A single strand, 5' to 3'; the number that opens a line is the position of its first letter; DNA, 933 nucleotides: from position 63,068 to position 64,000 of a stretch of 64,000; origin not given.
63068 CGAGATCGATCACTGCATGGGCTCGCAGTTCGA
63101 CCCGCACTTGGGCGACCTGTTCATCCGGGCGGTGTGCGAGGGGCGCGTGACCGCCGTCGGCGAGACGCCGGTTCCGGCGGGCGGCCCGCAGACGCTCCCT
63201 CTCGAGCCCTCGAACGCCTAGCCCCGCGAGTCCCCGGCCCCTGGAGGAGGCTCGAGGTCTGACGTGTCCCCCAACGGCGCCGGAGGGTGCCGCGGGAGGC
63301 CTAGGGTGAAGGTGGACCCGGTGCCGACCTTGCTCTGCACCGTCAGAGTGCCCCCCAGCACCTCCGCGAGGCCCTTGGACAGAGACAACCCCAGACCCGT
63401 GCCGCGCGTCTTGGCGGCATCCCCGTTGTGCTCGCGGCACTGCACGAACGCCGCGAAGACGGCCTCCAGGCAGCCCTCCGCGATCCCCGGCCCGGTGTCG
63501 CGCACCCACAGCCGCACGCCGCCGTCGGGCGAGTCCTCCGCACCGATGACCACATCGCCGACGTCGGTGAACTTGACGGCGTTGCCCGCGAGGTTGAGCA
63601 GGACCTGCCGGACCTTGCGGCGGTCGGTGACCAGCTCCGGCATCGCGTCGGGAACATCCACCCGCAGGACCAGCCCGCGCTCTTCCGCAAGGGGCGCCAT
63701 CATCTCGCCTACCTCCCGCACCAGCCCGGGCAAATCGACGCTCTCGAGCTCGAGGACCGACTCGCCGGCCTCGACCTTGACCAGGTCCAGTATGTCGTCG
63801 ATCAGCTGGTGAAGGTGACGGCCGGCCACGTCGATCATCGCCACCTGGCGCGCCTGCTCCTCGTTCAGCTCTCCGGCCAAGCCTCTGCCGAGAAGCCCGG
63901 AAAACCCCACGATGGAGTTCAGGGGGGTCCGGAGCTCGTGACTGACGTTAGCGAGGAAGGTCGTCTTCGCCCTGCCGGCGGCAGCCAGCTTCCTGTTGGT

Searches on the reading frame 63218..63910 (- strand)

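Call 15: search_protein_families(library=pfam, proteins=[window:63218-63910:-], max_evalue=0.00001)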
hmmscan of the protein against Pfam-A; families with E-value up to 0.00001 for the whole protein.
window:63218-63910:- (230 aa): 2 families
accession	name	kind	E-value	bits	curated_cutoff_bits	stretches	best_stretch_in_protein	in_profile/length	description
PF02518.31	HATPase_c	-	7.9e-24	84.7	26.4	1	96-207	2-109/111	Histidine kinase-, DNA gyrase B-, and HSP90-like ATPase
PF00512.31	HisKA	-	4.1e-06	27.2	26.9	1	1-49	21-66/66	His Kinase A (phospho-acceptor) domain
